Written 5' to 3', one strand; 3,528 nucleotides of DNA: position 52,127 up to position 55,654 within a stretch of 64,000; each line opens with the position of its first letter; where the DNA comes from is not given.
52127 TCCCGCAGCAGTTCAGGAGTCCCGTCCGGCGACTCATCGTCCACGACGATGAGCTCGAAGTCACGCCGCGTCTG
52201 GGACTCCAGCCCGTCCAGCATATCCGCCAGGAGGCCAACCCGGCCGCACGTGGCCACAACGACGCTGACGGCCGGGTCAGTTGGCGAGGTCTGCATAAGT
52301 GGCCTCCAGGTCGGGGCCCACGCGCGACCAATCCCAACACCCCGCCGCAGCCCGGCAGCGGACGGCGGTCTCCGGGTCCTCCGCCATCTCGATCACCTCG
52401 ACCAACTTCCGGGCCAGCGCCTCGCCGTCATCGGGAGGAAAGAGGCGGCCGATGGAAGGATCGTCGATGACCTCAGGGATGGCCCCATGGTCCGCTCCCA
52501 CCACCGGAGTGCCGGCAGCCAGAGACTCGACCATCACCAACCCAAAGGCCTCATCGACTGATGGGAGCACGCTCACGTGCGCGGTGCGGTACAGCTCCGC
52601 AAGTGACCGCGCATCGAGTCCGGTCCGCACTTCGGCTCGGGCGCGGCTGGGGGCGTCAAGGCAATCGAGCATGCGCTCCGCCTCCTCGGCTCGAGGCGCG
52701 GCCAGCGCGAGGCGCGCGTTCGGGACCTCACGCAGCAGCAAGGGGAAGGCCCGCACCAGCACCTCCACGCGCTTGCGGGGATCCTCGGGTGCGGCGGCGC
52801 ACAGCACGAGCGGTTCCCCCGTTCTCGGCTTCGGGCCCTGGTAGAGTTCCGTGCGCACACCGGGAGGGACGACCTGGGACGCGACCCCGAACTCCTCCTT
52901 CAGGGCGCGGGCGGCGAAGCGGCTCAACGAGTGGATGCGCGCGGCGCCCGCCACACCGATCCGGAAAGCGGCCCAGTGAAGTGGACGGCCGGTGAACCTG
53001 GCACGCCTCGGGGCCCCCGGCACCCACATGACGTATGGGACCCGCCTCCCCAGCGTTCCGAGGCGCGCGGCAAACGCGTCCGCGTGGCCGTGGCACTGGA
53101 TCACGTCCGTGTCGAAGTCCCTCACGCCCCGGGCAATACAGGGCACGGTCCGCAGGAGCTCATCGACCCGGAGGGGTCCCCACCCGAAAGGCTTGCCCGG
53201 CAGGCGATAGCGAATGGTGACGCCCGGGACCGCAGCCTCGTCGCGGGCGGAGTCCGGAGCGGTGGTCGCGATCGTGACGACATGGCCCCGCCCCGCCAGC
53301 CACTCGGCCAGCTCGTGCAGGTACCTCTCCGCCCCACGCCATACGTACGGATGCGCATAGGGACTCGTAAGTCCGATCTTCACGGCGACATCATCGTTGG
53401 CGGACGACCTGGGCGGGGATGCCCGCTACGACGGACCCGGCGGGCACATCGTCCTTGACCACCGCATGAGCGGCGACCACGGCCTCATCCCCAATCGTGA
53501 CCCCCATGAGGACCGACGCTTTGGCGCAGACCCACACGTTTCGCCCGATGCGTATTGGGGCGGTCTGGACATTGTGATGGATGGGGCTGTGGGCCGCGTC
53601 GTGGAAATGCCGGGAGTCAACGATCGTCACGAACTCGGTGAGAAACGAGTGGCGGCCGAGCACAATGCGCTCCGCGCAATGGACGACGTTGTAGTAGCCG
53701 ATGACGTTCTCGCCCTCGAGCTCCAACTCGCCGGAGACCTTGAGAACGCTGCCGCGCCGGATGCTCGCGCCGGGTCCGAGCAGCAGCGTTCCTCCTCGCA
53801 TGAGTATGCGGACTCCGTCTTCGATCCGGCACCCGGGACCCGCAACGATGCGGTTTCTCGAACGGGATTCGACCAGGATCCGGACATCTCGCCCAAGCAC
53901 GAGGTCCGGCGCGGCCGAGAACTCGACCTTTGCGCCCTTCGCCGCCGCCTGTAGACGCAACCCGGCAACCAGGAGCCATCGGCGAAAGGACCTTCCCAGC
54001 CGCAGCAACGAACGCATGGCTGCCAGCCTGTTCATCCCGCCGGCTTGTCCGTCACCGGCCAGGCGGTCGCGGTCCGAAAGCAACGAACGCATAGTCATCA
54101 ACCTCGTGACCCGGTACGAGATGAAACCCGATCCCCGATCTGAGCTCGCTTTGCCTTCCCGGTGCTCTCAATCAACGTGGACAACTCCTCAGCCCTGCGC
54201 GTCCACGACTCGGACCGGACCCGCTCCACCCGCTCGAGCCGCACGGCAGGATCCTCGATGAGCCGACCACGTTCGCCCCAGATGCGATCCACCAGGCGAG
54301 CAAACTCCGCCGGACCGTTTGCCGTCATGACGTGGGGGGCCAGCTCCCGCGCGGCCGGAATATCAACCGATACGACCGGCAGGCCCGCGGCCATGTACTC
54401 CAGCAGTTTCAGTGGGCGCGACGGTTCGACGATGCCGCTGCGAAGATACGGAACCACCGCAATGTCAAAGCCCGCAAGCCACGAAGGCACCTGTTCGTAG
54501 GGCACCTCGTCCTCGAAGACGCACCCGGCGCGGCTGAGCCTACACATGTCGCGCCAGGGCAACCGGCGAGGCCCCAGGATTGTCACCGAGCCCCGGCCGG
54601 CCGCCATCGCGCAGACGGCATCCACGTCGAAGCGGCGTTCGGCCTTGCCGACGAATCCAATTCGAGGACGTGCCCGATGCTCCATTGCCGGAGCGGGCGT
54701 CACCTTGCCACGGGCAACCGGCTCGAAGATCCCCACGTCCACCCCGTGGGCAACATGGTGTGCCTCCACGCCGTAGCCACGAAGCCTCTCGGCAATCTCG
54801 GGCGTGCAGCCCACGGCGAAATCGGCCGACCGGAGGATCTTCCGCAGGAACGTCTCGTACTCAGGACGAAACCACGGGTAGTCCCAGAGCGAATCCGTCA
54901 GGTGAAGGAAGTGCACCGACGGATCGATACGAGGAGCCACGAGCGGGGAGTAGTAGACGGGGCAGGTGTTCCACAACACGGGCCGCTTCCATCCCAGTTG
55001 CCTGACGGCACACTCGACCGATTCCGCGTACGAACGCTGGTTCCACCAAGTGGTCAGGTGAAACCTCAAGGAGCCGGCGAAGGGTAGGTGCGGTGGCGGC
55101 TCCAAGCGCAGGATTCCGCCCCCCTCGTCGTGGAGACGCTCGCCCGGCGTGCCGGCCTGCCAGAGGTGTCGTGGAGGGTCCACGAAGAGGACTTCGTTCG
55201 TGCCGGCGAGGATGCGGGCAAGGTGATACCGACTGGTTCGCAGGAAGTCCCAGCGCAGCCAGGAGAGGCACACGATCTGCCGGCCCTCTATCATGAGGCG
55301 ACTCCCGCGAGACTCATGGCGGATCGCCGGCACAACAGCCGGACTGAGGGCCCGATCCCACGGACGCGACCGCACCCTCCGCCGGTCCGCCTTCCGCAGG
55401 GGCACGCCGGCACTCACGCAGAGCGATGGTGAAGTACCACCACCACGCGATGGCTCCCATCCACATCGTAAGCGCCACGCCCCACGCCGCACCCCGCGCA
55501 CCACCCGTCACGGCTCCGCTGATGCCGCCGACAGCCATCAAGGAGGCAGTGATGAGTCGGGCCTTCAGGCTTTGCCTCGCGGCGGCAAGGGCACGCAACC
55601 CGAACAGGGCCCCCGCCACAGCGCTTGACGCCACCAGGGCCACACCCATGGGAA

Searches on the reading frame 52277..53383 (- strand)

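Call 54: search_protein_families(library=pfam, proteins=[window:52277-53383:-], max_evalue=0.001)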
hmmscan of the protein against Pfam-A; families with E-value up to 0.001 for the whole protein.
window:52277-53383:- (368 aa): 5 families
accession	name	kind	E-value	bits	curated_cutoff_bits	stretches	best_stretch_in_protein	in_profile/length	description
PF00534.26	Glycos_transf_1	-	7e-23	81.5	26.4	1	193-343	17-165/172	Glycosyl transferases group 1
PF13692.12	Glyco_trans_1_4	-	8.3e-23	81.7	27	1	191-332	2-141/142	Glycosyl transferases group 1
PF13439.12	Glyco_transf_4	-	9.2e-20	71.8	28.5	1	16-179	2-169/170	Glycosyltransferase Family 4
PF13579.12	Glyco_trans_4_4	-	1.3e-16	61.8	29.7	1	17-175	2-158/158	Glycosyl transferase 4-like domain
PF20706.3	GT4-conflict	-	3.8e-11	43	26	1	157-309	161-323/385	Family 4 Glycosyltransferase in conflict systems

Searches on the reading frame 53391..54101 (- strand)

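Call 54: search_protein_families(library=pfam, proteins=[window:53391-54101:-], max_evalue=0.001)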
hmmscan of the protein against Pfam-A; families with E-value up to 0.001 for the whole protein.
window:53391-54101:- (236 aa): 3 families
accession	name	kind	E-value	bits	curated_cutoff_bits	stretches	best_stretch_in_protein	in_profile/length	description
PF00132.30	Hexapep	-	3.9e-10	39.4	27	1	183-216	2-35/36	Bacterial transferase hexapeptide (six repeats)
PF14602.12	Hexapep_2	-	1.6e-05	24.9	27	1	182-211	1-28/34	Hexapeptide repeat of succinyl-transferase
PF25084.1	LbH_EIF2B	-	0.00082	19.8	54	0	140-219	4-79/105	EIF2B subunit epsilon LbH domain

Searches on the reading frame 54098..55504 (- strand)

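Call 54: search_protein_families(library=pfam, proteins=[window:54098-55504:-], max_evalue=0.001)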
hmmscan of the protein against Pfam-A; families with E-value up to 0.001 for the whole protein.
window:54098-55504:- (468 aa): 5 families
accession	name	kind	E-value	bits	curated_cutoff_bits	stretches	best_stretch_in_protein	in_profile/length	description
PF13692.12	Glyco_trans_1_4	-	1.2e-11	45.5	27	1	280-407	2-138/142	Glycosyl transferases group 1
PF00534.26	Glycos_transf_1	-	1.8e-05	24.8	26.4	1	329-389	76-131/172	Glycosyl transferases group 1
PF13524.12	Glyco_trans_1_2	-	3.8e-05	24.1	25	1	304-440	14-141/144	Glycosyl transferase-like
PF13579.12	Glyco_trans_4_4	-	4.6e-05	24.2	29.7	1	117-252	27-153/158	Glycosyl transferase 4-like domain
PF13439.12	Glyco_transf_4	-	0.00024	21.6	28.5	1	193-257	96-168/170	Glycosyltransferase Family 4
